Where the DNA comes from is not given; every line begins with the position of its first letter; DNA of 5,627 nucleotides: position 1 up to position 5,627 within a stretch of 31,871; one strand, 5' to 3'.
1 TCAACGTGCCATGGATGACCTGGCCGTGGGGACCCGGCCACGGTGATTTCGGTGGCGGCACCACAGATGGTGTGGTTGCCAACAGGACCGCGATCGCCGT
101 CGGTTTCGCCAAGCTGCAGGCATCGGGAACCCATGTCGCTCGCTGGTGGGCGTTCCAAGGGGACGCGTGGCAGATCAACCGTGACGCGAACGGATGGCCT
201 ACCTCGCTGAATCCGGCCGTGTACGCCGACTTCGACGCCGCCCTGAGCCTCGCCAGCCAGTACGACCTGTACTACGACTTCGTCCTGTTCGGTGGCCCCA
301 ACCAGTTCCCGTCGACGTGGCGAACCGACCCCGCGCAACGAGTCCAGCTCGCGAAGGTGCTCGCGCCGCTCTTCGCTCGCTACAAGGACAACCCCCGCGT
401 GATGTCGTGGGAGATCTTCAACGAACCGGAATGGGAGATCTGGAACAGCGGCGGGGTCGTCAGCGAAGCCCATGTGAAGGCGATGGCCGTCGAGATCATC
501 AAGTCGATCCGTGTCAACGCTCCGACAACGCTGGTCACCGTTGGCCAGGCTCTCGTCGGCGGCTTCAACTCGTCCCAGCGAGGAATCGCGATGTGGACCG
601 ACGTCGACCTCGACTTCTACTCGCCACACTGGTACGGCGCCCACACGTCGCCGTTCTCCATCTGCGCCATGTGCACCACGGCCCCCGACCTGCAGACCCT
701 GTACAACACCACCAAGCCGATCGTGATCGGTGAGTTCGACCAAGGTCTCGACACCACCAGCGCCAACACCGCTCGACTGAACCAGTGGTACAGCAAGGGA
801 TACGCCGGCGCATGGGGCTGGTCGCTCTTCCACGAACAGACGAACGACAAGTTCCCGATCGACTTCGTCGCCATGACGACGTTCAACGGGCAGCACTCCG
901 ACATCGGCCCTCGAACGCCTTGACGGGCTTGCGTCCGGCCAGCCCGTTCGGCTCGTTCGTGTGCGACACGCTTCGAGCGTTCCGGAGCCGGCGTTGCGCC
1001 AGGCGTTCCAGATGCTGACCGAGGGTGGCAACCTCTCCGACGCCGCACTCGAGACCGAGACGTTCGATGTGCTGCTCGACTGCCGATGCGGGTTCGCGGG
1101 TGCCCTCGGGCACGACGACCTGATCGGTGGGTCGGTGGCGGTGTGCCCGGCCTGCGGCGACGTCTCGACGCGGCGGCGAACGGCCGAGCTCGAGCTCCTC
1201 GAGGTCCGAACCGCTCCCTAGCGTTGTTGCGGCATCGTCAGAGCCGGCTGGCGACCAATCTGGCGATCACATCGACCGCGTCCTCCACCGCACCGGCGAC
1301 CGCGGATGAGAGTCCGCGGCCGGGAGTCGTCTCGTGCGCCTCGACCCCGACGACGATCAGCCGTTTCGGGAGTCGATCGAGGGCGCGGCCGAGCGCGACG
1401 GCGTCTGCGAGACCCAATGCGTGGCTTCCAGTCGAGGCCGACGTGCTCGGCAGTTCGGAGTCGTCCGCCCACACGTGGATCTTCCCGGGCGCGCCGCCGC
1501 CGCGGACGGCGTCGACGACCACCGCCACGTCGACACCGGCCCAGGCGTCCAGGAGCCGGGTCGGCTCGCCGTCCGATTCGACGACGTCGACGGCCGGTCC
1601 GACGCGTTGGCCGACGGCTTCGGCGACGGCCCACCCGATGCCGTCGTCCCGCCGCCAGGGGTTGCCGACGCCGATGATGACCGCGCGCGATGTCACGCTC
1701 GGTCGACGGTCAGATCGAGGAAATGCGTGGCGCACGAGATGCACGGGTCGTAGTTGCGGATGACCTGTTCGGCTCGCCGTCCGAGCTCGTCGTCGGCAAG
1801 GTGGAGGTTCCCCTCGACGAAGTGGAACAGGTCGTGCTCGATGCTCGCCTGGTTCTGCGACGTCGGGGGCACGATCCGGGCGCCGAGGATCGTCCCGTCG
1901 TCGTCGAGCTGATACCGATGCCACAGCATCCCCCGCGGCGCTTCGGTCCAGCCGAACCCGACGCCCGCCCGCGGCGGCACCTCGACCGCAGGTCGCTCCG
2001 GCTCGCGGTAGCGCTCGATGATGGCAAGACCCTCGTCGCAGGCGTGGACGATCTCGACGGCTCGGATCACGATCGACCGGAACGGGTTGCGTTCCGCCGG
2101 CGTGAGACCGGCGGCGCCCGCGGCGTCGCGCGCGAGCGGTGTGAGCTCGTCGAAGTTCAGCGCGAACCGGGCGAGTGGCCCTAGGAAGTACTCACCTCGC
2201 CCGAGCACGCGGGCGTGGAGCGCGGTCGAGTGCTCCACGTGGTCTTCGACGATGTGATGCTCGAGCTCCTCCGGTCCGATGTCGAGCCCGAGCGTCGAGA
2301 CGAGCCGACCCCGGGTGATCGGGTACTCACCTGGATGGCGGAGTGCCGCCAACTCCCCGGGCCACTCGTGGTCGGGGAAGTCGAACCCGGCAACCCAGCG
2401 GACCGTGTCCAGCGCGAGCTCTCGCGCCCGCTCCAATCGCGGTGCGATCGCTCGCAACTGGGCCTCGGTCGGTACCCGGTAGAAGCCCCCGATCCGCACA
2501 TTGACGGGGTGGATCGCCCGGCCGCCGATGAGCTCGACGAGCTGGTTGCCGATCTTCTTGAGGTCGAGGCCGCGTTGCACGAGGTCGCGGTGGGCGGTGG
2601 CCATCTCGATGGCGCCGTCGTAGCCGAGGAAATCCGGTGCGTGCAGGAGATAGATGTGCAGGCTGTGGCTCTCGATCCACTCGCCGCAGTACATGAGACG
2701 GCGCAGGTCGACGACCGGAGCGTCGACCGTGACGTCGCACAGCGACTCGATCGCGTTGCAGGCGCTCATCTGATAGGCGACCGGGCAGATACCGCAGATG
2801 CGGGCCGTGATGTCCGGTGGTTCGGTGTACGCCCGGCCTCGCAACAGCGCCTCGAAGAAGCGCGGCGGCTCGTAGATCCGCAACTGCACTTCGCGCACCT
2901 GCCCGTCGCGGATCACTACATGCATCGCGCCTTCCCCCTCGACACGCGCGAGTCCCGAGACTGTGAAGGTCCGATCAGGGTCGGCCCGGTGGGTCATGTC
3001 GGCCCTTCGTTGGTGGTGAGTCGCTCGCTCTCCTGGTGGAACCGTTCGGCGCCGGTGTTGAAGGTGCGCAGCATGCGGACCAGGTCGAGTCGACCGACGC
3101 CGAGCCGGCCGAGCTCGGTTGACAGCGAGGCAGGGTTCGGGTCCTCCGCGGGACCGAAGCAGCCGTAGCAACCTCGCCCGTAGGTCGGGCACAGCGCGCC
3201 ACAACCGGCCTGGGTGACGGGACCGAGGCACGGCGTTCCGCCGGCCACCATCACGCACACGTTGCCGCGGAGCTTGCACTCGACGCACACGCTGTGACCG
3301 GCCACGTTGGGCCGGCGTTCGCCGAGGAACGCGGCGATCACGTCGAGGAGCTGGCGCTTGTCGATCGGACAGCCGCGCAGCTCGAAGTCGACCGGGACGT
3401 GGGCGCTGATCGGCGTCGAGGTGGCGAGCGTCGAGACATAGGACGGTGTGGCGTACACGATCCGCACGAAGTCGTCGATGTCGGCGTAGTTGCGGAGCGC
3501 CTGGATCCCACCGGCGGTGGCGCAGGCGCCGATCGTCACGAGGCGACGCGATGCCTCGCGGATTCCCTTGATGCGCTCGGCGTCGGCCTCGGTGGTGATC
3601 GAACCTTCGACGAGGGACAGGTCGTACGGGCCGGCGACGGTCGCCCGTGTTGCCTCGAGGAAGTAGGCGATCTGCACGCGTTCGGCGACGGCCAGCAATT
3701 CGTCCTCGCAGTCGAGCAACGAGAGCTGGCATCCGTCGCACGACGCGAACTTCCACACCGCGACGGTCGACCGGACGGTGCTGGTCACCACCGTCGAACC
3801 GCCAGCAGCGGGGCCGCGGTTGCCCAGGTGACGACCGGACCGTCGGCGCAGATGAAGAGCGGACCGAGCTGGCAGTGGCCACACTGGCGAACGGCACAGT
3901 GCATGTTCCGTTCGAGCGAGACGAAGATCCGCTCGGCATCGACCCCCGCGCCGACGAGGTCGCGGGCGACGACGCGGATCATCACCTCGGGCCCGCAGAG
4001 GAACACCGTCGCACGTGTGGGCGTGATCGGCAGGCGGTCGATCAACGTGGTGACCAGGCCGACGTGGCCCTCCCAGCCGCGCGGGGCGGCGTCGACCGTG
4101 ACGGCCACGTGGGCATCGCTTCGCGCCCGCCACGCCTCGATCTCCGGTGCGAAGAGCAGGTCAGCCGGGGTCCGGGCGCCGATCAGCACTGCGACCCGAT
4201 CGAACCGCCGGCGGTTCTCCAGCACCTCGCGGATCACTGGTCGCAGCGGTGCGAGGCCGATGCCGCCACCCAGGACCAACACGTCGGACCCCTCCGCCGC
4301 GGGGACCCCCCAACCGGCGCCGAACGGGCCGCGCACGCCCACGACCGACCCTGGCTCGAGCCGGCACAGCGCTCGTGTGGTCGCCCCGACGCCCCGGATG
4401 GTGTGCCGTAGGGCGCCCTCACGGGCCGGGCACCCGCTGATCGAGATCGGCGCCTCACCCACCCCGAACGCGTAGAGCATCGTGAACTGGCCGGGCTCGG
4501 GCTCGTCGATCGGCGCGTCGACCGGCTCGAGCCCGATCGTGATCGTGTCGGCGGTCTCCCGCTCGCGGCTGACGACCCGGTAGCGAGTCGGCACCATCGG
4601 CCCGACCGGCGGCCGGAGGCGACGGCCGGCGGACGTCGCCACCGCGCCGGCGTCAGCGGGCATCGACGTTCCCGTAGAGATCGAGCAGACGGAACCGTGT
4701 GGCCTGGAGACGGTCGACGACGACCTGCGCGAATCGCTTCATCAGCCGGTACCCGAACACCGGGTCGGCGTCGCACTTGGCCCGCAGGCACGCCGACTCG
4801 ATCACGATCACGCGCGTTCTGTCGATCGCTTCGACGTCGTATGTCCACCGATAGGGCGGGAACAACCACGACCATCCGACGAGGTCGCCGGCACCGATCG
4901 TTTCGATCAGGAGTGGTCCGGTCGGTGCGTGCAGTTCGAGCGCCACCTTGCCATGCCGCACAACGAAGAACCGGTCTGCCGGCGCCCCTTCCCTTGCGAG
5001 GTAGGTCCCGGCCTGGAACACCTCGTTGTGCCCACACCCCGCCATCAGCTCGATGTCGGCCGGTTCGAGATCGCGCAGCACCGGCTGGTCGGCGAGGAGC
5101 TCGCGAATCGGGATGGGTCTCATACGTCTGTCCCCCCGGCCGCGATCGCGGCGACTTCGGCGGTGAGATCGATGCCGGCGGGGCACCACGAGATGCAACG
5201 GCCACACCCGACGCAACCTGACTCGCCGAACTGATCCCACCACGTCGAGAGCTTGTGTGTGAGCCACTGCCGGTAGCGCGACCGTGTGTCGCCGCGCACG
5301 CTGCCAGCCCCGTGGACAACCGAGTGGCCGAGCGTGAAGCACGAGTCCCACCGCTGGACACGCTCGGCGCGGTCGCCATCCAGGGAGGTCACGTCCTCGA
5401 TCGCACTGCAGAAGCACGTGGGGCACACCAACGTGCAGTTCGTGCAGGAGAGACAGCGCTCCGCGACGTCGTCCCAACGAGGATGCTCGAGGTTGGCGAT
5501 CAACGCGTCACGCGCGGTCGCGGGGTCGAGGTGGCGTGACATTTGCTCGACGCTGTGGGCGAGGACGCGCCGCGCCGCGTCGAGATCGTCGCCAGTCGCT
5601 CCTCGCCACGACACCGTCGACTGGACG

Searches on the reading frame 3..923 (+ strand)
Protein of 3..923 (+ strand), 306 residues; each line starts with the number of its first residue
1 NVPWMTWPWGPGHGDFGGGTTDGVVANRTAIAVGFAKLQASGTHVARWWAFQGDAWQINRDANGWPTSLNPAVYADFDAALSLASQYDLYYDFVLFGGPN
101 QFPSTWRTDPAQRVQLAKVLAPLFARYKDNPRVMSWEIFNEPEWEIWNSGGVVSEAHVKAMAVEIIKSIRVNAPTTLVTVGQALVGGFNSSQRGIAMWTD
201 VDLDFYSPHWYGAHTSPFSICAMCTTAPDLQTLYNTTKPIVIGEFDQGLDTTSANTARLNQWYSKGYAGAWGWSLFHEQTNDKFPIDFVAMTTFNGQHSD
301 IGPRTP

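Call 12: search_protein_families(library=pfam, proteins=[window:3-923:+], max_evalue=0.001)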
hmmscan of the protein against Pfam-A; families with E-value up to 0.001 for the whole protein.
window:3-923:+ (306 aa): 1 family
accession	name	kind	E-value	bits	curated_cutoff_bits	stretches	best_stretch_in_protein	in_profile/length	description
PF00150.24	Cellulase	-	3.2e-10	40.4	23.5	1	111-264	100-254/272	Cellulase (glycosyl hydrolase family 5)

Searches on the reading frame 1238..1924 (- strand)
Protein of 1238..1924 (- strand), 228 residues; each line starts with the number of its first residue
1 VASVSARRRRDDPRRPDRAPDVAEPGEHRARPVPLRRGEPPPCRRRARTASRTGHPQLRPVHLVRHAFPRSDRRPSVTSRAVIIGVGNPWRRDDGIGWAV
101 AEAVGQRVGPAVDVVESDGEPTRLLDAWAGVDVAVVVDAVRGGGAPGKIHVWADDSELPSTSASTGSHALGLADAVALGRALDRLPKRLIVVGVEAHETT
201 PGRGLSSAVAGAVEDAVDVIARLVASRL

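Call 12: search_protein_families(library=pfam, proteins=[window:1238-1924:-], max_evalue=0.001)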
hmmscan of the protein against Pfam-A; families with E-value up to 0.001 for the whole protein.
window:1238-1924:- (228 aa): 1 family
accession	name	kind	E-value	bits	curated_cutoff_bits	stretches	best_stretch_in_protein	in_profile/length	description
PF01750.23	HycI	-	6e-14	52.4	23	1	111-221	16-128/130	Hydrogenase maturation protease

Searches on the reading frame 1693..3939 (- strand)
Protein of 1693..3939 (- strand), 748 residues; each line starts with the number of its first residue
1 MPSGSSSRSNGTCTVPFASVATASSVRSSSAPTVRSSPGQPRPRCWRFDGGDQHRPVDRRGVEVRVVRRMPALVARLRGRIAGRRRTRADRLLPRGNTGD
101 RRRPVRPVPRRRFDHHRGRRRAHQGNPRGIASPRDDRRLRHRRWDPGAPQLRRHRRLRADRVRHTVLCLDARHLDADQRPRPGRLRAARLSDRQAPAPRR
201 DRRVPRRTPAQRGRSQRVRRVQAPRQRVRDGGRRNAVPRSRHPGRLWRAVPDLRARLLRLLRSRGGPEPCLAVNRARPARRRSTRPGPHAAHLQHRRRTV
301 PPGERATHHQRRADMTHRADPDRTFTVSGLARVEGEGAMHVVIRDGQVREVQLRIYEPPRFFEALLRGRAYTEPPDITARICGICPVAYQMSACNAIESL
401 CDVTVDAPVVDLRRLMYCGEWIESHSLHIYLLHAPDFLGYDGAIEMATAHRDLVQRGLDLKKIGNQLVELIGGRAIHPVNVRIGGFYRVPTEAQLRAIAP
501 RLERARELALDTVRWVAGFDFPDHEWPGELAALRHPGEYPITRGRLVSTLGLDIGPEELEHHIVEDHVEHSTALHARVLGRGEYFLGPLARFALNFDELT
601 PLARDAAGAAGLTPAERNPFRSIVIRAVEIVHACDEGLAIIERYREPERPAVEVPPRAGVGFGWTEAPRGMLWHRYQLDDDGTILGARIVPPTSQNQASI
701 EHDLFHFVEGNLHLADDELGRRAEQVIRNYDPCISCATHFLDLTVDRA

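Call 12: search_protein_families(library=pfam, proteins=[window:1693-3939:-], max_evalue=0.001)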
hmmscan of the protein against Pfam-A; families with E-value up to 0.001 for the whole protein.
window:1693-3939:- (748 aa): 1 family
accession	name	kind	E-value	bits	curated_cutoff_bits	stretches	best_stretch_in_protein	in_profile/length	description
PF00374.24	NiFeSe_Hases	-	1.1e-21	77.9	25.8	2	360-443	1-84/508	Nickel-dependent hydrogenase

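Call 75: search_protein_families(library=ncbifam, proteins=[window:1693-3939:-], max_evalue=0.00001)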
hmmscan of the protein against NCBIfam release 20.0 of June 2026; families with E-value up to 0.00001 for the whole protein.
window:1693-3939:- (748 aa): 9 families
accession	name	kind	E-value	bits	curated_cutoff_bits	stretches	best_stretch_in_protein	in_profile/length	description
NF040828.1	sulfhyd_ShyA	equivalog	2.5e-82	277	700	1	328-741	6-413/415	NAD(P)-dependent hydrogenase/sulfhydrogenase 2 subunit alpha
NF040832.1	sulfhyd_HydA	equivalog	5.9e-69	233.2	880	1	325-741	5-424/426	NADPH-dependent hydrogenase/sulfhydrogenase 1 subunit alpha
TIGR03295.1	frhA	equivalog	8e-40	137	392.5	2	327-513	7-189/412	coenzyme F420 hydrogenase subunit alpha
NF041785.2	VhuA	equivalog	3.5e-38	131.2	800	2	326-512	5-198/418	F420-non-reducing hydrogenase Vhu subunit A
NF045518.1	H2_NiFeSe_large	exception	1.8e-31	109.5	780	2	326-508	5-201/485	NiFeSe hydrogenase large subunit HysA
NF033181.1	NiFeSe_hydrog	equivalog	1.2e-29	103.6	600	2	327-439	6-117/507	nickel-dependent hydrogenase large subunit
NF007778.0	PRK10467.1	equivalog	7e-13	47.7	969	1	325-445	5-124/567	hydrogenase 2 large subunit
NF007550.0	PRK10170.1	equivalog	3.8e-12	45.4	1101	1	320-440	14-134/597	Ni/Fe-hydrogenase large subunit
NF041786.2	VhuU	equivalog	7.5e-06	25.7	70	1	724-742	12-30/45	F420-non-reducing hydrogenase selenoprotein subunit VhuU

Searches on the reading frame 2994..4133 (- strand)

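Call 12: search_protein_families(library=pfam, proteins=[window:2994-4133:-], max_evalue=0.001)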
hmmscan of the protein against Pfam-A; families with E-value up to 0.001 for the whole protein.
window:2994-4133:- (379 aa): 1 family
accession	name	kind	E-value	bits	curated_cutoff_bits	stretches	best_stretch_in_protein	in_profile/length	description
PF01058.29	Oxidored_q6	-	1e-22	80.6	27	1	132-268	1-127/128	NADH ubiquinone oxidoreductase, 20 Kd subunit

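Call 75: search_protein_families(library=ncbifam, proteins=[window:2994-4133:-], max_evalue=0.00001)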
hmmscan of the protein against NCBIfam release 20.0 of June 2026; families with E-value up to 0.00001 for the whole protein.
window:2994-4133:- (379 aa): 4 families
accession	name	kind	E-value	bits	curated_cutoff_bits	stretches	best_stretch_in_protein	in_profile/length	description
NF040836.1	sulfhyd_HydD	equivalog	2.7e-49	167.7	500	1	123-368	7-254/261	NADPH-dependent hydrogenase/sulfhydrogenase 1 subunit delta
NF040831.1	sulfhyd_ShyD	equivalog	1.1e-46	159.4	460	1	124-359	3-238/240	NAD(P)-dependent hydrogenase/sulfhydrogenase 2 subunit delta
NF045875.1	F420_non_VhuG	exception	1.7e-26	93.2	450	1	123-287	6-181/286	F420-non-reducing hydrogenase subunit VhuG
TIGR03294.1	FrhG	equivalog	4.3e-11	43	245.5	1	123-273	3-144/228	coenzyme F420 hydrogenase subunit gamma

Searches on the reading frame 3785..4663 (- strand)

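Call 12: search_protein_families(library=pfam, proteins=[window:3785-4663:-], max_evalue=0.001)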
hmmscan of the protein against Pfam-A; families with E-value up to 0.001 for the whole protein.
window:3785-4663:- (292 aa): 2 families
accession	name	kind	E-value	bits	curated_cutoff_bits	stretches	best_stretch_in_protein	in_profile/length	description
PF00175.26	NAD_binding_1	-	1e-14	55.6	22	1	131-233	2-108/109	Oxidoreductase NAD-binding domain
PF10418.14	DHODB_Fe-S_bind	-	0.00075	19.6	23.9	0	251-279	1-36/41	Iron-sulfur cluster binding domain of dihydroorotate dehydrogenase B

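Call 75: search_protein_families(library=ncbifam, proteins=[window:3785-4663:-], max_evalue=0.00001)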
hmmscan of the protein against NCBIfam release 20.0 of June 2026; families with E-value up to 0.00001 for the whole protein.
window:3785-4663:- (292 aa): 25 families
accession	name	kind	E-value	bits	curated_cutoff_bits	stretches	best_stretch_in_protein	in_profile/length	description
NF006220.0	PRK08345.1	subfamily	2.1e-53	181.5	395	1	56-280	44-284/294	cytochrome-c3 hydrogenase subunit gamma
TIGR02911.1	sulfite_red_B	equivalog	1.8e-49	168.2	288.6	1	55-285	31-258/261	anaerobic sulfite reductase subunit AsrB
NF040835.1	sulfhyd_HydG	equivalog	4.6e-46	157.4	650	1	56-280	51-281/292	NADPH-dependent hydrogenase/sulfhydrogenase 1 subunit gamma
NF000796.0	PRK00054.1-1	equivalog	8.3e-42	143.2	224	1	49-279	24-231/254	dihydroorotate dehydrogenase electron transfer subunit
NF040830.1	sulfhyd_ShyC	equivalog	3.9e-39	134.5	600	1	56-283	40-281/288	NAD(P)-dependent hydrogenase/sulfhydrogenase 2 subunit gamma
NF000798.0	PRK00054.1-3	equivalog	4e-19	69.2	219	1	55-278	31-237/244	dihydroorotate dehydrogenase electron transfer subunit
NF000799.0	PRK00054.1-4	equivalog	7.2e-19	67.9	314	1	71-277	53-250/258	dihydroorotate dehydrogenase electron transfer subunit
NF004862.0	PRK06222.1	subfamily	2e-18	66.9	220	1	54-277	27-242/281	sulfide/dihydroorotate dehydrogenase-like FAD/NAD-binding protein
NF009414.0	PRK12778.1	equivalog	2.8e-17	62.3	1103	1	54-276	27-241/752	bifunctional dihydroorotate dehydrogenase B NAD binding subunit/NADPH-dependent glutamate synthase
NF000797.0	PRK00054.1-2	equivalog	1.3e-15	57.4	270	1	71-268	61-242/267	dihydroorotate dehydrogenase electron transfer subunit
NF040810.1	BenC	equivalog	4.7e-13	49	430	1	83-247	162-326/333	benzoate 1,2-dioxygenase electron transfer component BenC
NF045803.1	MethMoxFADbindMmoC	equivalog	5.9e-13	48.3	500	1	57-248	142-337/343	aromatic/alkene monooxygenase hydroxylase FAD-binding subunit MmoC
NF009415.0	PRK12779.1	equivalog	9.7e-12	43.6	1519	1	55-269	677-895/944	putative bifunctional glutamate synthase subunit beta/2-polyprenylphenol hydroxylase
NF058606.1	GlBtMonoRdsGbcB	equivalog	2.1e-11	43.3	500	1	101-245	95-241/362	glycine betaine monooxygenase reductase subunit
NF005963.0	PRK08051.1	equivalog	2.6e-10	40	230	1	56-247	32-226/233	NAD(P)H-flavin reductase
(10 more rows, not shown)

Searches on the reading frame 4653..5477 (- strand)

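Call 12: search_protein_families(library=pfam, proteins=[window:4653-5477:-], max_evalue=0.001)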
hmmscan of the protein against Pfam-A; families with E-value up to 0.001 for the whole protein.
window:4653-5477:- (274 aa): 1 family
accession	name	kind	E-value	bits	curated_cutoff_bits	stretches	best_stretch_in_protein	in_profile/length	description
PF00027.35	cNMP_binding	-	1.3e-13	51.1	27.5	1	153-236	3-87/89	Cyclic nucleotide-binding domain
